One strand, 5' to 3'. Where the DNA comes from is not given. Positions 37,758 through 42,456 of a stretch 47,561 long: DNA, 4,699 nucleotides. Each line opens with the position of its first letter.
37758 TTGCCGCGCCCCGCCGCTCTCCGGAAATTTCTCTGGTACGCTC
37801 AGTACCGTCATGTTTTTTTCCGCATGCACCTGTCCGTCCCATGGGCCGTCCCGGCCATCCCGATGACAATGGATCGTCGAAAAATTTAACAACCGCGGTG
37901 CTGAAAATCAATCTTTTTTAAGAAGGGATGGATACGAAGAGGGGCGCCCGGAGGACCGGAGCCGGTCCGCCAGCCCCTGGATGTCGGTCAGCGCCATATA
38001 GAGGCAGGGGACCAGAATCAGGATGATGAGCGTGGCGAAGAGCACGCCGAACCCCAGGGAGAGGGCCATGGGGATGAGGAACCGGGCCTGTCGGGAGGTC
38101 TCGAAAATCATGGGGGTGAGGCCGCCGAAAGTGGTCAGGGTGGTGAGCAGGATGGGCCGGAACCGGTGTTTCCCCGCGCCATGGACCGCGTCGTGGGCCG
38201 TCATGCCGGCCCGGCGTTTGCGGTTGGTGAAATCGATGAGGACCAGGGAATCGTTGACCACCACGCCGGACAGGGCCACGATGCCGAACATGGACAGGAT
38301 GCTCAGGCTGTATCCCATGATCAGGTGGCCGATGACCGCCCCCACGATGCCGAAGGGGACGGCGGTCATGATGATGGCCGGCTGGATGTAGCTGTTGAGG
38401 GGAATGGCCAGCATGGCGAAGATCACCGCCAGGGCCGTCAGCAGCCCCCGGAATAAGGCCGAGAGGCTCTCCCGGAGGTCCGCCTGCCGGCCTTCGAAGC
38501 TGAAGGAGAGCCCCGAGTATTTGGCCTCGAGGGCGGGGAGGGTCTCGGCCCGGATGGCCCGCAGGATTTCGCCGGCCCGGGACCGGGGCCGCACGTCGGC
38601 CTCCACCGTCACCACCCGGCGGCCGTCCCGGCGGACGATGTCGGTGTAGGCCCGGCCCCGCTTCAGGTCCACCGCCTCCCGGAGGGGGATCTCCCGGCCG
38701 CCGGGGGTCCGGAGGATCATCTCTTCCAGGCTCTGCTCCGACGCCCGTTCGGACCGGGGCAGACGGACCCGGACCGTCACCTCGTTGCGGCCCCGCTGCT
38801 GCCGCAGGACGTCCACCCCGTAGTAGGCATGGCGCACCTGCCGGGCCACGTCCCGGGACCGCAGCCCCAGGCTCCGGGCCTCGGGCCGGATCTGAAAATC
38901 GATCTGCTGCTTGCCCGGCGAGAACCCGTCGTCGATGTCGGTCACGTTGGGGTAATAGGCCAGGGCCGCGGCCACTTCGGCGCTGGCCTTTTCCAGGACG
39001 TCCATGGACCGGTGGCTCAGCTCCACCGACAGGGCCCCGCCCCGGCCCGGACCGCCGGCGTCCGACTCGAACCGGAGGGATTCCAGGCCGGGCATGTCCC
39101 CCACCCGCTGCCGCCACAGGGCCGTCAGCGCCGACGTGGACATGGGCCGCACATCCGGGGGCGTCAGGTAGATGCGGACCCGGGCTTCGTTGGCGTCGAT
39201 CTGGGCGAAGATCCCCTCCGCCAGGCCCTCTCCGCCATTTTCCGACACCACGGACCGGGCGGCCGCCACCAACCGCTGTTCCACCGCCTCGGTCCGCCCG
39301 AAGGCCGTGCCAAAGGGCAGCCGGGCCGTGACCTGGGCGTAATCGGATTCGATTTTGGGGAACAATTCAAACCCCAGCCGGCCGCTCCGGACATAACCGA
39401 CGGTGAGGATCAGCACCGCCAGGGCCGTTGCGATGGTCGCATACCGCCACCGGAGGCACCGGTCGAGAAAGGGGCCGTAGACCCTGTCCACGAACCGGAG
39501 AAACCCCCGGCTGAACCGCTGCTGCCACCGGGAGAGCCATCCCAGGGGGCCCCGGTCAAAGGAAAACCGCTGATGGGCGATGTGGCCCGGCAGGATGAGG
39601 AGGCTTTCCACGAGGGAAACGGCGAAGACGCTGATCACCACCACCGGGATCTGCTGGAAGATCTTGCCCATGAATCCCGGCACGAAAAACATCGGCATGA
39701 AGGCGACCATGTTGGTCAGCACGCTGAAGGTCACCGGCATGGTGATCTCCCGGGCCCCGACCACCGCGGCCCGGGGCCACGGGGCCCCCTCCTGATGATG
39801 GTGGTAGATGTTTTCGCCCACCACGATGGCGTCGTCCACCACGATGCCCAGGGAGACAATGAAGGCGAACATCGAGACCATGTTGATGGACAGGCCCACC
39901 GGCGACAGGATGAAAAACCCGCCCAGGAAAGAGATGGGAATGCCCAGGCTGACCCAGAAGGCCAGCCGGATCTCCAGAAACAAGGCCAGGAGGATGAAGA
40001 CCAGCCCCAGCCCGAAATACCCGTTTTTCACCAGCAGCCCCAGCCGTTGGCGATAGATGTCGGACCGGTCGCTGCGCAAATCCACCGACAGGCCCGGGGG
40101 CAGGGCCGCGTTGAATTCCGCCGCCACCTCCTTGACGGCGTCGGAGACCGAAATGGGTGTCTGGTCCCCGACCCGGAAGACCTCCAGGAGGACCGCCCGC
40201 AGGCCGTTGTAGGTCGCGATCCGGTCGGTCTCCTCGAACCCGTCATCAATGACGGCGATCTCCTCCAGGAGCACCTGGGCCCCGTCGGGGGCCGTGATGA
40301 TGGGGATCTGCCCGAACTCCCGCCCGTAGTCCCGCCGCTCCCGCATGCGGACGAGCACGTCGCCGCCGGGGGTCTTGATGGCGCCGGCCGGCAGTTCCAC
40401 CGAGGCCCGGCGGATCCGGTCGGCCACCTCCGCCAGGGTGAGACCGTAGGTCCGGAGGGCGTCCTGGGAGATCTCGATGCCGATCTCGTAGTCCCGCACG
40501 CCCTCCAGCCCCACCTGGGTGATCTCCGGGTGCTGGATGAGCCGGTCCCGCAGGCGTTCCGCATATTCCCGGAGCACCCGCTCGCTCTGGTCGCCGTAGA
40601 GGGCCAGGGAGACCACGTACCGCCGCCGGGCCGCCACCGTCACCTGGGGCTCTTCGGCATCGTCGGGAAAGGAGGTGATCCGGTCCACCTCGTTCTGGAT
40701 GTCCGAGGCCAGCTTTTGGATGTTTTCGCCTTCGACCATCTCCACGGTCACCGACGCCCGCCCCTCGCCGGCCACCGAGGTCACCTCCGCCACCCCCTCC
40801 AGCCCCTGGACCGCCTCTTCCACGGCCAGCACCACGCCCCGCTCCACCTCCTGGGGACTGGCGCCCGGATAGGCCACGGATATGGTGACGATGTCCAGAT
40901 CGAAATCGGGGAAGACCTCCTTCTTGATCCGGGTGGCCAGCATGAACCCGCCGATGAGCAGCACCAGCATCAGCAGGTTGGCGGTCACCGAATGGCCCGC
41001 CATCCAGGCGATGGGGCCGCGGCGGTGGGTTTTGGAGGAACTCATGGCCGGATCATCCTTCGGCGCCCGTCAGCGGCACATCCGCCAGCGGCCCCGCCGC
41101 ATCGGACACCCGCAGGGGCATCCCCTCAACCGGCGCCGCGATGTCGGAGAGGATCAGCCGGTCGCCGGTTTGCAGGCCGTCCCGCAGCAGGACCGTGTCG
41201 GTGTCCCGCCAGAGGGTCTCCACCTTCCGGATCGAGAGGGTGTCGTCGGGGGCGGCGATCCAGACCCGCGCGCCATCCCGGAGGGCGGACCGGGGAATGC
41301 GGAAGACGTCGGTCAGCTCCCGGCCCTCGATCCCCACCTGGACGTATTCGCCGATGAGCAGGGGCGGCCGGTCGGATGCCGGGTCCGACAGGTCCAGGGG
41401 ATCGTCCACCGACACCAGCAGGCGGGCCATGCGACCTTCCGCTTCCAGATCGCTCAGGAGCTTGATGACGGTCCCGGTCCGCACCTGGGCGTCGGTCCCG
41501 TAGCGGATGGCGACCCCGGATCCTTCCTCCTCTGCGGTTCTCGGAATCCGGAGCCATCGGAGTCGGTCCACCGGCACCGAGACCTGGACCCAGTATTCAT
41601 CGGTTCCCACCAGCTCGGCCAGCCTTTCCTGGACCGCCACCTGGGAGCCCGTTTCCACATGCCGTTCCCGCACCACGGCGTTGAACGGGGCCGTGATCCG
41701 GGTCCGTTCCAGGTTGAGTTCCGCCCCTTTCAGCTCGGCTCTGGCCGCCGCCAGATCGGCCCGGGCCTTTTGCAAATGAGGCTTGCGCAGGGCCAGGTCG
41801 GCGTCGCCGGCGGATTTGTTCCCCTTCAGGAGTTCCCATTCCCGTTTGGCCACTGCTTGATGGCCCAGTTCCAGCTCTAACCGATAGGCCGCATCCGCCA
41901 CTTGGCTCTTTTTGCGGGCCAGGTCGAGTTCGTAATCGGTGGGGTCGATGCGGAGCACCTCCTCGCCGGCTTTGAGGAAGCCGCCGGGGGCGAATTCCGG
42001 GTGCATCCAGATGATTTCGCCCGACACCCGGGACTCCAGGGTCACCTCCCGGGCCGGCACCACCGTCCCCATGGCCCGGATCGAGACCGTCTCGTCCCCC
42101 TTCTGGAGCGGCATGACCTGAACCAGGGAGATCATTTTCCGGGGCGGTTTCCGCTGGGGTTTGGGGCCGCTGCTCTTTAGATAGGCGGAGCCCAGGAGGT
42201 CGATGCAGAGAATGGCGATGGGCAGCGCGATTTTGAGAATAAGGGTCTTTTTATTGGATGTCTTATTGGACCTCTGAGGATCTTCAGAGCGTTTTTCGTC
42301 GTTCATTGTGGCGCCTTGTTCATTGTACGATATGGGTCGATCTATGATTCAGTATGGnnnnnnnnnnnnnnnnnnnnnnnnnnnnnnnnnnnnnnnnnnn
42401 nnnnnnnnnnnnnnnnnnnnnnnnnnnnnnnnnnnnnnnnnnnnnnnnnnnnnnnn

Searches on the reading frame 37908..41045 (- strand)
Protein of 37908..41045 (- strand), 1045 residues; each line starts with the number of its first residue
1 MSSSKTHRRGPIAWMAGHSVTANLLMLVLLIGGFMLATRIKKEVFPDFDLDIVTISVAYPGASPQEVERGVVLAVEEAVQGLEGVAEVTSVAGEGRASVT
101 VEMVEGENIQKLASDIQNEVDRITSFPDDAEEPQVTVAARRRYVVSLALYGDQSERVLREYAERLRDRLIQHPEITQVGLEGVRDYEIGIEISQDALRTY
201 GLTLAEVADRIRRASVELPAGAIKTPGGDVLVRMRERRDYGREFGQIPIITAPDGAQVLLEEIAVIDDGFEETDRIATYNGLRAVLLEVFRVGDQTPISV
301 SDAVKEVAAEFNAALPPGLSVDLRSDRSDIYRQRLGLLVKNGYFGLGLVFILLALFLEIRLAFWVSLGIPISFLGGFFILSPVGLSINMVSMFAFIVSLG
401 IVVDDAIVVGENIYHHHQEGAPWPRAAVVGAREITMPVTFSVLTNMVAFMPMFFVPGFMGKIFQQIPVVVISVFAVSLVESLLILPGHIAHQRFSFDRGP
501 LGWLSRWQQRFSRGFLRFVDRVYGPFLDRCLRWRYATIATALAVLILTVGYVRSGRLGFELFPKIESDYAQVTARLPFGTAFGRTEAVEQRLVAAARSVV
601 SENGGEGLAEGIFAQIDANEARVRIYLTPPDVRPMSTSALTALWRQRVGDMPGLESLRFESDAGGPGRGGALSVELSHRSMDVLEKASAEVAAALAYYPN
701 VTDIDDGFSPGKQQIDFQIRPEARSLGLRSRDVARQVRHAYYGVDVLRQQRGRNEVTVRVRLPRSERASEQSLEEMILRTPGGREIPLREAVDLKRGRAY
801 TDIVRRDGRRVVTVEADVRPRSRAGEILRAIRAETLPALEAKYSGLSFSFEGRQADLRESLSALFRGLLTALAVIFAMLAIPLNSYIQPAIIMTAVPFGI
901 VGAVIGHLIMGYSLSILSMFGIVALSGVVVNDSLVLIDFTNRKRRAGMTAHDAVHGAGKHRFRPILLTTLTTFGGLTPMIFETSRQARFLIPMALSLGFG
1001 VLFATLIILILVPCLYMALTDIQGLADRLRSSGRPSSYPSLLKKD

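Call 23: search_protein_families(library=pfam, proteins=[window:37908-41045:-], max_evalue=0.001)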
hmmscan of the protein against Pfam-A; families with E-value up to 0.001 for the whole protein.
window:37908-41045:- (1045 aa): 2 families
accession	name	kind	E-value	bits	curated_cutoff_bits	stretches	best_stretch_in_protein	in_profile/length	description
PF00873.25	ACR_tran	-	5e-164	548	28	1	18-1019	8-1020/1021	AcrB/AcrD/AcrF family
PF03176.21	MMPL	-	2.9e-05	23.6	20.5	1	826-1020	109-303/333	MMPL family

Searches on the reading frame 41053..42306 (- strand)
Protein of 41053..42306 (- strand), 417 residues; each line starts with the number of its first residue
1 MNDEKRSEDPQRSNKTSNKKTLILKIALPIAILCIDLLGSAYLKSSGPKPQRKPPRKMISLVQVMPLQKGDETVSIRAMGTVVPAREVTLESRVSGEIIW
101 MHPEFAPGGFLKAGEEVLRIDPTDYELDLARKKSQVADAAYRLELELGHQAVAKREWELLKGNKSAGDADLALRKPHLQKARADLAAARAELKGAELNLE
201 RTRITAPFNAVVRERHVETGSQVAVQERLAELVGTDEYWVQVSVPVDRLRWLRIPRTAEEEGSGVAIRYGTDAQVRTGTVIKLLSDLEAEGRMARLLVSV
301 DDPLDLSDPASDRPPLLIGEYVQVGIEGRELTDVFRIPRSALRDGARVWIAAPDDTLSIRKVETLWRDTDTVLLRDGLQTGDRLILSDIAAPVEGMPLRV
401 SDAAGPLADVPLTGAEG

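Call 23: search_protein_families(library=pfam, proteins=[window:41053-42306:-], max_evalue=0.001)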
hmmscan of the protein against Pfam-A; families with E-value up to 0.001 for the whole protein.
window:41053-42306:- (417 aa): 2 families
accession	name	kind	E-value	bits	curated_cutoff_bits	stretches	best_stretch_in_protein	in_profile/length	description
PF13437.12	HlyD_3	-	2.2e-16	60.9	22.2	1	204-307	2-98/106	HlyD family secretion protein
PF16576.10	HlyD_D23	-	4.4e-07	29.8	30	1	190-303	97-204/214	Barrel-sandwich domain of CusB or HlyD membrane-fusion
